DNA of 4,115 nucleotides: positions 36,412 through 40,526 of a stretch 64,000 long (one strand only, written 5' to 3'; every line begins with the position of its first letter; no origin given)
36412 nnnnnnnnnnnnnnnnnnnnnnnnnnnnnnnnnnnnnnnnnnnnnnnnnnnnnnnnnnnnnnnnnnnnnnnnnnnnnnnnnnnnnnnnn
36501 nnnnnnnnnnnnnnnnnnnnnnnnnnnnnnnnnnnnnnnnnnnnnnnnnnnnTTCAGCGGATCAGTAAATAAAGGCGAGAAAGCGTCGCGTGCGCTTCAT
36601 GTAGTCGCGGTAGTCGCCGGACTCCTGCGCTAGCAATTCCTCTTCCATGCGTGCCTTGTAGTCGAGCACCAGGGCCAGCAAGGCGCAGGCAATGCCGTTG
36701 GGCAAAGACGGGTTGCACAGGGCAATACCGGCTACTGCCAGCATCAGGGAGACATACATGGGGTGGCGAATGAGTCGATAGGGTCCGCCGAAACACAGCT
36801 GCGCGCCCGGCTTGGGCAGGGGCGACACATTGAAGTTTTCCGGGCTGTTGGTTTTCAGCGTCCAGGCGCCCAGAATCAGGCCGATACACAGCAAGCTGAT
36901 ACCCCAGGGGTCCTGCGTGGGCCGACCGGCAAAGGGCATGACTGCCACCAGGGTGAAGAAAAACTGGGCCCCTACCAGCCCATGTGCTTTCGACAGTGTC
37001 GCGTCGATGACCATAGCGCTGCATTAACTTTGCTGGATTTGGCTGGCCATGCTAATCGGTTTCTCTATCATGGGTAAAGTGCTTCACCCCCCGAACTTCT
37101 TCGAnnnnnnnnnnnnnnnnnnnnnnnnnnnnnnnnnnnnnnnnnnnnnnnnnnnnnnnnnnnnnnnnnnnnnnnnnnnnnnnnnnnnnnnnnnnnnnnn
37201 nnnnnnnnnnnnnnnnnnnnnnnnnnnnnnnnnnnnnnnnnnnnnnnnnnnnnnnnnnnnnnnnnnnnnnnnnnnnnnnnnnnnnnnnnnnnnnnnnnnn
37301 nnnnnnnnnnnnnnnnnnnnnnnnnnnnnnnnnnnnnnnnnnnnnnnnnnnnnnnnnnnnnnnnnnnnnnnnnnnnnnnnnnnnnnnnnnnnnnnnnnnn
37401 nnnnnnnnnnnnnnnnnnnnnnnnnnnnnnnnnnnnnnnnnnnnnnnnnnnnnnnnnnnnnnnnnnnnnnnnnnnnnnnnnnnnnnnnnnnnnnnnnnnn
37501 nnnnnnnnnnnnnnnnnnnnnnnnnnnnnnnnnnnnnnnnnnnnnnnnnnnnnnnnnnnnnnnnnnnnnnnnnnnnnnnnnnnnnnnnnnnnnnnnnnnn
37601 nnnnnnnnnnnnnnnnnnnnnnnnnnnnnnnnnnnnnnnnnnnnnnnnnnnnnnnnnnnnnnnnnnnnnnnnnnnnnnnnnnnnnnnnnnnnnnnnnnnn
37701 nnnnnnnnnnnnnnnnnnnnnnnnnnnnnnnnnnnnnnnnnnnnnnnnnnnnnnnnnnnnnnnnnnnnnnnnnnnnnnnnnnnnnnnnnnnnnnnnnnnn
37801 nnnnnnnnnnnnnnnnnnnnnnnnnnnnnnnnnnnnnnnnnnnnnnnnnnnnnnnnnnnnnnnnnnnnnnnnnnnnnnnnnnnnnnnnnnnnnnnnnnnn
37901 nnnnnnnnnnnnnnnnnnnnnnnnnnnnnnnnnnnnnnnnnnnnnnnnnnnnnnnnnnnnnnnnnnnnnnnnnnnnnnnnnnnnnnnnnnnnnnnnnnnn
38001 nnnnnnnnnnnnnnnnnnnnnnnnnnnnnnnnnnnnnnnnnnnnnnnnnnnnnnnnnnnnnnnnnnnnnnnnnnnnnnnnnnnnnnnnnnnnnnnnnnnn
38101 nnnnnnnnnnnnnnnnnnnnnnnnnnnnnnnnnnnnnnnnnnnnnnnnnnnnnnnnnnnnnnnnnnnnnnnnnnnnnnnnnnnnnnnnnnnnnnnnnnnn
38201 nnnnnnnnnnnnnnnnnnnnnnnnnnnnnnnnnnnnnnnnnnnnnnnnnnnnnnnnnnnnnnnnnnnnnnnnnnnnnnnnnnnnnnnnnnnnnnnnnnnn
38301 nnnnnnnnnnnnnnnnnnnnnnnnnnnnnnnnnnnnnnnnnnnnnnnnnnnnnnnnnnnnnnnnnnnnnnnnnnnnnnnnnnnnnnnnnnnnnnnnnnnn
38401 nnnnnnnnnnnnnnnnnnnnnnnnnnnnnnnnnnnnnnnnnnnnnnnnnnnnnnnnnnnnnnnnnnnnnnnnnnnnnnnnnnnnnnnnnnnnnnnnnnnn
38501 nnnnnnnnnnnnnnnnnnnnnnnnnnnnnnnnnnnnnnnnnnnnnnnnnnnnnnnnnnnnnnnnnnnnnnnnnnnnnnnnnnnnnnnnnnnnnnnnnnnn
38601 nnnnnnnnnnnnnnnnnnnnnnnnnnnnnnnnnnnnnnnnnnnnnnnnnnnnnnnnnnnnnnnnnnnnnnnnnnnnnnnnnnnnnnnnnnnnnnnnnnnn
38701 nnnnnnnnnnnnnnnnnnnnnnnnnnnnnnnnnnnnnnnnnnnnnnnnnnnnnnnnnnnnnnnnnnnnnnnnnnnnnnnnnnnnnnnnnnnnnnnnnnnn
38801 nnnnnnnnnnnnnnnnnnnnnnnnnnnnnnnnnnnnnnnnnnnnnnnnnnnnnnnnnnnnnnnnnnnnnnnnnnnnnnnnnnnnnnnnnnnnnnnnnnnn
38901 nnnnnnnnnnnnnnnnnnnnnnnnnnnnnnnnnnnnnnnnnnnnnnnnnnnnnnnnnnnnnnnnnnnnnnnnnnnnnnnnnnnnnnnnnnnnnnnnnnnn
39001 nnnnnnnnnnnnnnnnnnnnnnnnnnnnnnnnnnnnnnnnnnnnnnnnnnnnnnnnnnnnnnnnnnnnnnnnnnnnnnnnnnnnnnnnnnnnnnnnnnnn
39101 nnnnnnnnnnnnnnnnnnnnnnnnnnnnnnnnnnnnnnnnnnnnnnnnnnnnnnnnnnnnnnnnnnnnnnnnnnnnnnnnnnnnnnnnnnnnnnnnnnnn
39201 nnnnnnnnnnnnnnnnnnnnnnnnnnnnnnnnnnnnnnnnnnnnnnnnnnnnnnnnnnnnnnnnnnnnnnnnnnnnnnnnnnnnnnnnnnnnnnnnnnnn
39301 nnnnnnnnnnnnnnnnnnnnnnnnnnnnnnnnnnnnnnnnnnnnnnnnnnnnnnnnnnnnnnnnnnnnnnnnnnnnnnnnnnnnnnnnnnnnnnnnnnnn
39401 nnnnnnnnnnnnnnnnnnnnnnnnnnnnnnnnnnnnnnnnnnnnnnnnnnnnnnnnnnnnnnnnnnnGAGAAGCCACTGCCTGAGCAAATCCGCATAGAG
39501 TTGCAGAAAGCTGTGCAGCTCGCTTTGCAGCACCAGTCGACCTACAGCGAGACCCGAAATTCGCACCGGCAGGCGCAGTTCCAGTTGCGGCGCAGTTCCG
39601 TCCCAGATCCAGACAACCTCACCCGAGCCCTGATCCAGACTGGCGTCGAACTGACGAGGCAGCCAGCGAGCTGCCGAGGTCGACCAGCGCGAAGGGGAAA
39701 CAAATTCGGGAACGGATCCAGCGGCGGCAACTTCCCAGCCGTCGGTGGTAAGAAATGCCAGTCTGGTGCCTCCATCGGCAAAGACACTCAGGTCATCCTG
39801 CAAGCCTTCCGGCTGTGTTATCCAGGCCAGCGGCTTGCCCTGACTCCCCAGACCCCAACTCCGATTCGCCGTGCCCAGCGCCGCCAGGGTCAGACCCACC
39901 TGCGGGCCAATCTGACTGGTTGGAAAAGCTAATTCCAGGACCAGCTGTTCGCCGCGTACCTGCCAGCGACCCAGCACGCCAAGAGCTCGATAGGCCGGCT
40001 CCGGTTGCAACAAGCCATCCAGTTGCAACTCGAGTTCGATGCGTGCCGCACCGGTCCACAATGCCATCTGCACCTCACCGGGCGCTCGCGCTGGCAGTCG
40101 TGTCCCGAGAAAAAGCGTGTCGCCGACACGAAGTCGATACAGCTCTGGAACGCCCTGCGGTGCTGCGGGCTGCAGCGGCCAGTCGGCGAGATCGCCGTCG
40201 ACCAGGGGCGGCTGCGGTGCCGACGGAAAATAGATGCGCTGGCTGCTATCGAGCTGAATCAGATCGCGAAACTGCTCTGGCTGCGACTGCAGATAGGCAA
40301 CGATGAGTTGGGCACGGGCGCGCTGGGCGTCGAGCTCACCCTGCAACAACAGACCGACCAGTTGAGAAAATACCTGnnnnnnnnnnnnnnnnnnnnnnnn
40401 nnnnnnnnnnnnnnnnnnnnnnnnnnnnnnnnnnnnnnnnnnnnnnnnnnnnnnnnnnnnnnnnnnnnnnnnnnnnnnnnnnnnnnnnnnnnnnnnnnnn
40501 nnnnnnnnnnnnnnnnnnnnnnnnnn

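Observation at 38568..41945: OmpA / OmpR-type regulator / big-periplasmic-domain kinase triad resembling the Pds (proteobacterial dedicated sortase) accessory genes, with no sortase in sight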

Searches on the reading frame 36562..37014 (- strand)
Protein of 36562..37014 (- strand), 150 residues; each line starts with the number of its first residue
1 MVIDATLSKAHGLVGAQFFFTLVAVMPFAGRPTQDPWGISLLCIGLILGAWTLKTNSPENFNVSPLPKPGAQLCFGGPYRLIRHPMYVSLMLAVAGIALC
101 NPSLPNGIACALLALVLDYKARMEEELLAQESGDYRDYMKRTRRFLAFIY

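Call 56: search_protein_families(library=pfam, proteins=[window:36562-37014:-], max_evalue=0.00001)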
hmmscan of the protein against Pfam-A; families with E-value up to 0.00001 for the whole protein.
window:36562-37014:- (150 aa): 2 families
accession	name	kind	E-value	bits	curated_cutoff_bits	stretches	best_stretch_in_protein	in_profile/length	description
PF04191.18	PEMT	-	7.8e-10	39.6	25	1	38-129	6-99/105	Phospholipid methyltransferase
PF04140.19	ICMT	-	3.1e-07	31.2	24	1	40-129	3-94/95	Isoprenylcysteine carboxyl methyltransferase (ICMT) family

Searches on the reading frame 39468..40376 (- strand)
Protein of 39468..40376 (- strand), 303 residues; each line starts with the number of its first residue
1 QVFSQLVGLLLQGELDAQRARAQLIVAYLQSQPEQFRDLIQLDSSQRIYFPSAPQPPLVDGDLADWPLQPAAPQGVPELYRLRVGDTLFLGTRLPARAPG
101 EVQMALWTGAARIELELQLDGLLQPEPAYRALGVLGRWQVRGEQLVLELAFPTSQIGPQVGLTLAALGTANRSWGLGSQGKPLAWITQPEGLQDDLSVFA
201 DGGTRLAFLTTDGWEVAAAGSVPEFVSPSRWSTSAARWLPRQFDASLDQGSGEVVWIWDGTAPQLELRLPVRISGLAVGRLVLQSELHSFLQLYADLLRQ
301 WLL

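Call 34: predict_structure(alignment_id=A2)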
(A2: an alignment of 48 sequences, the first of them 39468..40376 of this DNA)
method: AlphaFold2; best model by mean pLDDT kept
length: 303 residues; sequences in the alignment: 48
mean_pLDDT: 87.9   pTM: 0.82
mean pLDDT of the five models: 87.9, 87.8, 87.0, 86.9, 86.6
residues with pLDDT >= 90: 194; 70-90: 78; 50-70: 30; < 50: 1
segments of 3 or more residues with pLDDT < 50: none
pLDDT, mean of each block of 10 residues (from residue 1): 83 92 97 94 90 95 89 73 96 86 92 94 95 95 95 95 89 91 94 96 93 93 66 61 57 85 90 95 88 80 82
secondary structure, 60 per line:
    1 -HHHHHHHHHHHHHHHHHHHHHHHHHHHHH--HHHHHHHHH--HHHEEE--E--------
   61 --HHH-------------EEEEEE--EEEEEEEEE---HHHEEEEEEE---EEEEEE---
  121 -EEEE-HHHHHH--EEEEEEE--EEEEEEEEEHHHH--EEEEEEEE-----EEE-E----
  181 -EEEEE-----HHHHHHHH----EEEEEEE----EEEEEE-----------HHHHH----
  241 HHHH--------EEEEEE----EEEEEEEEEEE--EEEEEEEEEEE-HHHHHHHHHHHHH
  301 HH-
elements in order: H2-30 H33-41 E47-49 E79-84 E87-95 E102-108 E112-117 E122-125 H127-132 E135-141 E144-152 H153-156 E159-166 E172-174 E182-186 H192-199 E204-210 E215-220 H232-236 H241-244 E253-258 E263-273 E276-286 H288-302

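Call 37: fold_search(model_id=the predicted structure, library=pdb)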
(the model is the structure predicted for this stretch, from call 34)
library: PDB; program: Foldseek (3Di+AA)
matches with E <= 10: 1383; with E <= 0.001: 1
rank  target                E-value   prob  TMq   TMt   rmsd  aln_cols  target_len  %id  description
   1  6moh_C                3.5e-04  0.90  0.21  0.28  14.1       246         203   12  Dimeric DARPin C_R3 complex with EpoR (released 2019-06-05)
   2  8v34_G                1.1e-03  0.80  0.17  0.27  17.1       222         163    7  Crystal structure of S. aureus TarK N-terminal domain (released 2024-04-03)
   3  8v34_A                1.4e-03  0.66  0.16  0.26  17.1       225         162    7  Crystal structure of S. aureus TarK N-terminal domain (released 2024-04-03)
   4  8v34_C                2.0e-03  0.82  0.18  0.29  17.1       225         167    6  Crystal structure of S. aureus TarK N-terminal domain (released 2024-04-03)
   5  8v34_H                2.2e-03  0.80  0.18  0.29  17.0       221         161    5  Crystal structure of S. aureus TarK N-terminal domain (released 2024-04-03)
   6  8v34_B                2.4e-03  0.69  0.17  0.26  17.2       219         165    7  Crystal structure of S. aureus TarK N-terminal domain (released 2024-04-03)
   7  8v34_D                3.0e-03  0.66  0.17  0.26  17.2       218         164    7  Crystal structure of S. aureus TarK N-terminal domain (released 2024-04-03)
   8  7f5h_C                4.2e-03  0.98  0.21  0.43   5.9       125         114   10  The crystal structure of RBD-Nanobody complex, DL28 (SC4) (released 2022-06-29)
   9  6moi_B                4.4e-03  0.51  0.17  0.23  13.4       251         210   11  Dimeric DARPin C_angle_R5 complex with EpoR (released 2019-06-05)
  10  2ykh_A                5.2e-03  0.66  0.17  0.19  17.7       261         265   11  Sensor region of a sensor histidine kinase (released 2012-06-06)
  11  7re9_B                6.5e-03  0.69  0.22  0.28  13.6       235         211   14  TCR mimic antibody (Fab fragment) (released 2022-07-27)
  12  8v34_F                6.9e-03  0.60  0.18  0.29  17.7       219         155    7  Crystal structure of S. aureus TarK N-terminal domain (released 2024-04-03)
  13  3wfh_A                7.3e-03  0.69  0.21  0.27  12.6       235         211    8  Crystal structure of anti-Prostaglandin E2 Fab fragment PGE2 complex (released 2014-07-23)
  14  2ykf                  7.7e-03  0.69  0.19  0.21  16.5       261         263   13  Sensor region of a sensor histidine kinase (released 2012-06-06)
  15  8fo3_J                8.2e-03  0.69  0.22  0.29  15.2       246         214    9  Structure of full-length amyloidogenic immunoglobulin light chain H9 in complex with (E)-3-nitro-4-(2-(2-phenylpropyli (released 2023-05-24)
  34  7dud_A                2.1e-02  0.99  0.24  0.48   9.5       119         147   13  Crystal Structure of erWalK (released 2022-01-19)
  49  4ywz_A                3.4e-02  0.99  0.24  0.48   9.7       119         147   13  Crystal structure of the extracellular receptor domain of the essential sensor kinase WalK from Staphylococcus aureus (released 2016-03-30)
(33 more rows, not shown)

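Call 39: search_protein_families(library=pfam, alignment_id=A2, max_evalue=1)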
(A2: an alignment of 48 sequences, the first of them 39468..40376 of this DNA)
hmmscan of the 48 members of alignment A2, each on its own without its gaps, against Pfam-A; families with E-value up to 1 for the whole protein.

A. member 1, window:39468-40376:- (303 aa): 0 families

B. families by the number of members that match (of 48 scanned): 44 families (the first 25 are shown)
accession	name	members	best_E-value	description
PF02518.31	HATPase_c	47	2e-19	Histidine kinase-, DNA gyrase B-, and HSP90-like ATPase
PF00512.31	HisKA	47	1e-11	His Kinase A (phospho-acceptor) domain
PF00672.30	HAMP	34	6.9e-06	HAMP domain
PF02601.20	Exonuc_VII_L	16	0.00089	Exonuclease VII, large subunit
PF14501.12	HATPase_c_5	14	1e-05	GHKL domain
PF17675.6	APG6_N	8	0.0049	Apg6 coiled-coil region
PF13581.12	HATPase_c_2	8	0.023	Histidine kinase-like ATPase domain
PF06452.16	CBM9_1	5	0.0025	Carbohydrate family 9 binding domain-like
PF04513.17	Baculo_PEP_C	5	0.019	Baculovirus polyhedron envelope protein, PEP, C terminus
PF01590.32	GAF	4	0.023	GAF domain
PF13185.12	GAF_2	3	0.076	GAF domain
PF05083.18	LST1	2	0.0043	LST-1 protein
PF23846.1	Cache_WalK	2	0.035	WalK sensor protein kinase Chache domain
PF14915.12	CCDC144C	2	0.049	CCDC144C protein coiled-coil region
PF01102.23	Glycophorin_A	1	0.016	Glycophorin A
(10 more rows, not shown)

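Call 40: search_solved_structures(query=A2, max_evalue=10)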
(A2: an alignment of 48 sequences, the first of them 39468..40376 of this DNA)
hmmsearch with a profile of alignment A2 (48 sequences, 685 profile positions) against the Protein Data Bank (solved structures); distinct sequences matched with E-value up to 10: 105 (the best 60 are shown).
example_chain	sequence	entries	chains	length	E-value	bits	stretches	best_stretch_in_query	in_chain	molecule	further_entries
4i5s_A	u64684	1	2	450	1.8e-29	106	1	469-682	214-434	Putative histidine kinase CovS; VicK-like protein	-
3a0r_A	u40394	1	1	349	5.7e-28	101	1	463-682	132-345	Sensor protein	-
4u7n_A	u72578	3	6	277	4.3e-26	94.8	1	465-682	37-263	Histidine protein kinase sensor protein | Histidine kinase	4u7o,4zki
5c93_A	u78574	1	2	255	5.2e-26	94.6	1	467-682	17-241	Histidine kinase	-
4jas_A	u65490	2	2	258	2.6e-25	92.3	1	466-682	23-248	Histidine kinase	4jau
9m08_C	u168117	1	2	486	3.7e-24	88.5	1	460-681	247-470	histidine kinase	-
2c2a_A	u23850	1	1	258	8.6e-24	87.2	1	466-682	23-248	SENSOR HISTIDINE KINASE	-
3dge_A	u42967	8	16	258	8.6e-24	87.2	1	466-682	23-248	Sensor protein | Histidine kinase | Sensor histidine kinase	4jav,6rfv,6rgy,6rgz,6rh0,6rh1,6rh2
5uht_A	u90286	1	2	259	8.7e-24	87.2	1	466-682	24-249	Sensor histidine kinase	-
6lgq_C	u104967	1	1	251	1.3e-23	86.7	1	468-683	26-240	Histidine kinase KdpD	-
6paj_A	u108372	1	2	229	1.8e-23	86.1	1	470-681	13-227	Sensor protein SrrB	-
7zp0_A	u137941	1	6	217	9.2e-23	83.8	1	471-681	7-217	Sensor protein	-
6azr_A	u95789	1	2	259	1.7e-22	83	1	466-682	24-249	Sensor histidine kinase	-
3a0t_A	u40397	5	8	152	4.6e-22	81.5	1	533-682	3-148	Sensor protein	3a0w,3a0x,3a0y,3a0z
4q20_A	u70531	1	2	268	5.8e-22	81.2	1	466-683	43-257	Sensor protein DivL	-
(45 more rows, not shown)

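Call 68: search_protein_representatives(protein=window:39468-40376:-)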
Query: 303 residues. Proteins with E-value up to 0.001 (for the whole library): 4; up to 1e-10: 4; up to 1e-30: 1. The best 4 are listed.
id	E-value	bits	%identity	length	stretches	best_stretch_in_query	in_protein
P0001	1.8e-192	654.8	100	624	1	1-303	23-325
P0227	2.2e-29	119.2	34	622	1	5-303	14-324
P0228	4.0e-24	101.9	32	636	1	5-298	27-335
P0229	5.8e-20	88.2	33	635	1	8-295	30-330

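Call 72: find_encoding_contigs(protein=P0227, flank=10000, max_places=2)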
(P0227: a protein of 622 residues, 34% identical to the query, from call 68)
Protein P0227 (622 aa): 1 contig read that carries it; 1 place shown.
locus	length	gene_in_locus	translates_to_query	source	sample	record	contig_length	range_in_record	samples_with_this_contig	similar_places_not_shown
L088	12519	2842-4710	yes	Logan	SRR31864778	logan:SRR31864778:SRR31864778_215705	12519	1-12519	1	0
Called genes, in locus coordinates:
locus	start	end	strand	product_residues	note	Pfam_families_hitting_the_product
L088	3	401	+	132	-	?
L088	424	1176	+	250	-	PF01925:TauE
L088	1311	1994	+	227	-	PF00691:OmpA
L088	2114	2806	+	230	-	PF00072:Response_reg, PF00486:Trans_reg_C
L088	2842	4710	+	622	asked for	PF00512:HisKA, PF02518:HATPase_c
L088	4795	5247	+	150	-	PF04140:ICMT (weak), PF04191:PEMT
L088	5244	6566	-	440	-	PF11808:PhoR, PF00512:HisKA, PF13581:HATPase_c_2 (weak), PF02518:HATPase_c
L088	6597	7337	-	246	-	PF00072:Response_reg, PF00486:Trans_reg_C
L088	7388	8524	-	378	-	PF04339:FemAB_like, PF13480:Acetyltransf_6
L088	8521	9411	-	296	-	PF01040:UbiA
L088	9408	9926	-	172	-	PF04345:Chor_lyase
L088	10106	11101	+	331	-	PF01571:GCV_T, PF08669:GCV_T_C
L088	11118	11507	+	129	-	PF01597:GCV_H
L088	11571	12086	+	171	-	PF00293:NUDIX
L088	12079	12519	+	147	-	?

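Call 73: find_encoding_contigs(protein=P0228, flank=10000, max_places=2)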
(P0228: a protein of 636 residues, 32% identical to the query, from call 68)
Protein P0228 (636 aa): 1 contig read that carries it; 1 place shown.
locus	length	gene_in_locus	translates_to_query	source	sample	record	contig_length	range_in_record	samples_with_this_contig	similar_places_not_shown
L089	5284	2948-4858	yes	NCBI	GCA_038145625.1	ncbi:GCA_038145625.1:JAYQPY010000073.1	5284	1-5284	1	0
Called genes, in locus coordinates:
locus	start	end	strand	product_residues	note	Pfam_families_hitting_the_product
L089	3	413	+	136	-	?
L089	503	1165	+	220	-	PF01925:TauE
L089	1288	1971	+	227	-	PF00691:OmpA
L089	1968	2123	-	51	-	-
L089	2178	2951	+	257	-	PF00072:Response_reg, PF00486:Trans_reg_C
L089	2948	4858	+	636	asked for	PF00512:HisKA, PF02518:HATPase_c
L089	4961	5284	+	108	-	?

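Call 74: find_encoding_contigs(protein=P0229, flank=10000, max_places=2)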
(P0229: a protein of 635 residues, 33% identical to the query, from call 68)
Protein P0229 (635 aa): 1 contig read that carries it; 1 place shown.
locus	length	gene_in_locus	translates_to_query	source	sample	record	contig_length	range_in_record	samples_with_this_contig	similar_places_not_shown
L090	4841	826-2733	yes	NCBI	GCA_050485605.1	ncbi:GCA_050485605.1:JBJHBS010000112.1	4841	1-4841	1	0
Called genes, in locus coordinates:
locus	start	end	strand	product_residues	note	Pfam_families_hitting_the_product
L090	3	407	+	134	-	?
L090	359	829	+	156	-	PF00072:Response_reg (weak), PF00486:Trans_reg_C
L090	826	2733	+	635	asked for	PF00512:HisKA (weak), PF02518:HATPase_c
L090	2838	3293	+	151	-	PF04191:PEMT, PF04140:ICMT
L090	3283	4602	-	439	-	PF11808:PhoR, PF00512:HisKA, PF02518:HATPase_c, PF13581:HATPase_c_2 (weak)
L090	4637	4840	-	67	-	?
